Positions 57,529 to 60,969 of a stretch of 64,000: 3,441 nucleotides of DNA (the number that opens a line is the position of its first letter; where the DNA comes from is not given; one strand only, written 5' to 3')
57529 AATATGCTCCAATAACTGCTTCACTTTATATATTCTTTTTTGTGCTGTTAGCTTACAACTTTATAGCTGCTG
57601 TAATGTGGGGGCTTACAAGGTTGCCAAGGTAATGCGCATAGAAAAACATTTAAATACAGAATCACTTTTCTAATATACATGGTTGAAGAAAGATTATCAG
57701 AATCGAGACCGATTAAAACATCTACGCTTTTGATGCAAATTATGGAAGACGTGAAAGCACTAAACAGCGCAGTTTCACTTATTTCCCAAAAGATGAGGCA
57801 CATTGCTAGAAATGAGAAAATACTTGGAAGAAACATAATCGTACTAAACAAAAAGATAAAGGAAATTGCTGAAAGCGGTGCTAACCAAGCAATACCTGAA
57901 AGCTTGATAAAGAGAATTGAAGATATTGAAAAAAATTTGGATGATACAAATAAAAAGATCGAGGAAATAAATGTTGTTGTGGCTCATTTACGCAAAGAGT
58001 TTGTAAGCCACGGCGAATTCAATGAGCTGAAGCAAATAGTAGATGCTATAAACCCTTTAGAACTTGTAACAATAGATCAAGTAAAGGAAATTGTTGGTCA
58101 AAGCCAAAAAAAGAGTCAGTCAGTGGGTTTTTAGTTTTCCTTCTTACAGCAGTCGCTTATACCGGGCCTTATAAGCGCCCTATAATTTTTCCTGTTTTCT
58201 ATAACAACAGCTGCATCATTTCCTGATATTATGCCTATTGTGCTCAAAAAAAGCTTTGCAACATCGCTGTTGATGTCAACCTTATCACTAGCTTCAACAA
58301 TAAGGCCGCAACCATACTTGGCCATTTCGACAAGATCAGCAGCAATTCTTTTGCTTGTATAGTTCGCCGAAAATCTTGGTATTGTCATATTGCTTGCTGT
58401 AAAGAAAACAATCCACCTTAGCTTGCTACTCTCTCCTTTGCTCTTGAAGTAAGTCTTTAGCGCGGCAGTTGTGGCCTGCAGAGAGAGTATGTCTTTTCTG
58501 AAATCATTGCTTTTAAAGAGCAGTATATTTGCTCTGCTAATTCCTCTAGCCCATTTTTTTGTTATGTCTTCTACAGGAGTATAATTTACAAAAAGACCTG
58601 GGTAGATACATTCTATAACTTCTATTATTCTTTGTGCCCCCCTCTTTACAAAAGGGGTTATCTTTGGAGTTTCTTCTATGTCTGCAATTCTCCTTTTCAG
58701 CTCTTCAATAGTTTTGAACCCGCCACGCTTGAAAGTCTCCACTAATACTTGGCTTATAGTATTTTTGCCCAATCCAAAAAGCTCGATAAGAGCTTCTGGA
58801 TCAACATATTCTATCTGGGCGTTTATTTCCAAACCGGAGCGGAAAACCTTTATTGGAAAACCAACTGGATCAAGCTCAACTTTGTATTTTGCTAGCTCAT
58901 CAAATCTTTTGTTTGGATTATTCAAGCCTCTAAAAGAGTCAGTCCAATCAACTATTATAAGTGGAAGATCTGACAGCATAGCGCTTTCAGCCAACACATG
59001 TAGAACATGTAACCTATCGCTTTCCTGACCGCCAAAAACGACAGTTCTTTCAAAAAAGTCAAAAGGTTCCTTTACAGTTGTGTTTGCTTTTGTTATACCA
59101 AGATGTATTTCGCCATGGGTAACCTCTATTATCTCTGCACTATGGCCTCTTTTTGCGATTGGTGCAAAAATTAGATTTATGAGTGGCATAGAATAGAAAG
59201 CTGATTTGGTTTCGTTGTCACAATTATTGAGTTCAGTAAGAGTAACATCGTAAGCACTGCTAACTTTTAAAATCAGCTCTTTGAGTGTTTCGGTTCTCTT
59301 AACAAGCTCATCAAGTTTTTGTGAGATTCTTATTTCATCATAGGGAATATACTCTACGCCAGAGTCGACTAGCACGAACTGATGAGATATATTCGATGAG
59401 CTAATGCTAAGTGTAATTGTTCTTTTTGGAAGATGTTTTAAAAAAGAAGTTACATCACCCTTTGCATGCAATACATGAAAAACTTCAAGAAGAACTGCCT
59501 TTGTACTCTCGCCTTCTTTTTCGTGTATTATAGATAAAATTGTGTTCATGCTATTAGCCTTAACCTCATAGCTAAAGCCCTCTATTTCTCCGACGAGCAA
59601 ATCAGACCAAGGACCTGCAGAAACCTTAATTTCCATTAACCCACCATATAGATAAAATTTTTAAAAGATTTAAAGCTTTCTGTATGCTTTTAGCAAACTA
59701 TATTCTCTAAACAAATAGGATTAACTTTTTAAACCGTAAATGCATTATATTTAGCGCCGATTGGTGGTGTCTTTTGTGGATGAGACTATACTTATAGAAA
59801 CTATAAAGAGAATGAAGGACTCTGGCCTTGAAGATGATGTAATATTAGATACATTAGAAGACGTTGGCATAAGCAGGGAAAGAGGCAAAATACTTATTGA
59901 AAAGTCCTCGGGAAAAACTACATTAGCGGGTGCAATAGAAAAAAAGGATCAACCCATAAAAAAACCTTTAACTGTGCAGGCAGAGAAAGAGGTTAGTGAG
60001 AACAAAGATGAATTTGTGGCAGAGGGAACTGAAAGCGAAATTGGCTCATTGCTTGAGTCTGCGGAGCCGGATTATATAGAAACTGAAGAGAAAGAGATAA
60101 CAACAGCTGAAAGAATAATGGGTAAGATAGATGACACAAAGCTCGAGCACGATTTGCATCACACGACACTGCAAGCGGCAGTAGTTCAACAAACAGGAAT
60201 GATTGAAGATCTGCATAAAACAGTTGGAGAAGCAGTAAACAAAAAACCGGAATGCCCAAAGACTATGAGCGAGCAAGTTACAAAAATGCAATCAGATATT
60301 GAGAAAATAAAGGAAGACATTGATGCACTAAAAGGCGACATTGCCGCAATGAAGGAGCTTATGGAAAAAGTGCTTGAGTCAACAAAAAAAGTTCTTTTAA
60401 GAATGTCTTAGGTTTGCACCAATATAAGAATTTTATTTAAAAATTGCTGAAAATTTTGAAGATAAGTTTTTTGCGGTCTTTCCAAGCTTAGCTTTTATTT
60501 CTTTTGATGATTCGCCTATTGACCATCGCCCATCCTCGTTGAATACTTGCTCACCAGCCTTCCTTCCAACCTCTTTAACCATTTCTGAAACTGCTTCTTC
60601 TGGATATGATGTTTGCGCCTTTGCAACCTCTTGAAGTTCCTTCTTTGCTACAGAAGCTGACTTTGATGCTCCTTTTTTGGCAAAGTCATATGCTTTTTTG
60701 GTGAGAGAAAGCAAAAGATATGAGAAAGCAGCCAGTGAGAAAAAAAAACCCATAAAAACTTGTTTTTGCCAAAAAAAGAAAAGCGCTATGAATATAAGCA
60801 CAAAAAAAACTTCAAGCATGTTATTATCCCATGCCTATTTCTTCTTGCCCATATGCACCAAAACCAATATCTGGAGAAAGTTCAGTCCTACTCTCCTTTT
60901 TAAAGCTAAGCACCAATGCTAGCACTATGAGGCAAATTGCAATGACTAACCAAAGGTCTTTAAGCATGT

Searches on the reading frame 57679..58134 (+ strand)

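Call 87: search_protein_families(library=pfam, proteins=[window:57679-58134:+], max_evalue=0.01)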
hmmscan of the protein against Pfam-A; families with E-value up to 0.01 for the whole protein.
window:57679-58134:+ (151 aa): 4 families
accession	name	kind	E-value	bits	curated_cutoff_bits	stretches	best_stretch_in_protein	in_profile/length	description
PF10113.14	Fibrillarin_2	-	0.0018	17.5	25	1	19-124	331-436/501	FeGP cofactor biosynthesis protein, fibrillarin family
PF09429.15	Wbp11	-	0.0037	18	24.3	1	38-92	24-78/78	WW domain binding protein 11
PF11544.13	Spc42p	-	0.0043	17.3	25.6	1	75-115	2-42/75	Spindle pole body component Spc42p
PF19220.6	Rod_CreS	-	0.0056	16.2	100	1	7-109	4-107/359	Crescentin, rod domain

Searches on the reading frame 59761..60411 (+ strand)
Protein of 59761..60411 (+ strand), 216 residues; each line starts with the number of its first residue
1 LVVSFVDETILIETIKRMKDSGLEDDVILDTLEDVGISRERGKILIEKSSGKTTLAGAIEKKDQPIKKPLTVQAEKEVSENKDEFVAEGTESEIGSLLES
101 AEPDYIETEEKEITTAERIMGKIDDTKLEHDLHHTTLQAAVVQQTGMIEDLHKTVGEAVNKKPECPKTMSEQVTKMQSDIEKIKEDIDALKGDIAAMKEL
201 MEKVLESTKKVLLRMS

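Call 87: search_protein_families(library=pfam, proteins=[window:59761-60411:+], max_evalue=0.01)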
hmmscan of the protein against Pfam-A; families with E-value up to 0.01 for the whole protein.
window:59761-60411:+ (216 aa): 2 families
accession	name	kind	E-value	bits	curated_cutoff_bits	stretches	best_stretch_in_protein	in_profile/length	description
PF04102.17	SlyX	-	0.00096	20.2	30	0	168-200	21-53/67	SlyX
PF07889.17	DUF1664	-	0.0031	18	34.6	1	153-204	69-120/124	Protein of unknown function (DUF1664)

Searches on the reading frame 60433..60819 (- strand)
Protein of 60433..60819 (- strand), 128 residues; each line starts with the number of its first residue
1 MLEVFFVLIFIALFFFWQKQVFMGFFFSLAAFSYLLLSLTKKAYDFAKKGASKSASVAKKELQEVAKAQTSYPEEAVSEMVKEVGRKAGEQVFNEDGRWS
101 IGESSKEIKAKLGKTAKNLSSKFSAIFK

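Call 87: search_protein_families(library=pfam, proteins=[window:60433-60819:-], max_evalue=0.01)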
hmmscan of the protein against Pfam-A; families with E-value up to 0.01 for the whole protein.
window:60433-60819:- (128 aa): 1 family
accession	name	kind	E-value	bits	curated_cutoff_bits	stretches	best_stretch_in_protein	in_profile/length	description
PF03899.21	ATP-synt_I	-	0.0032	18.3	25.1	1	4-58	7-62/99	ATP synthase I chain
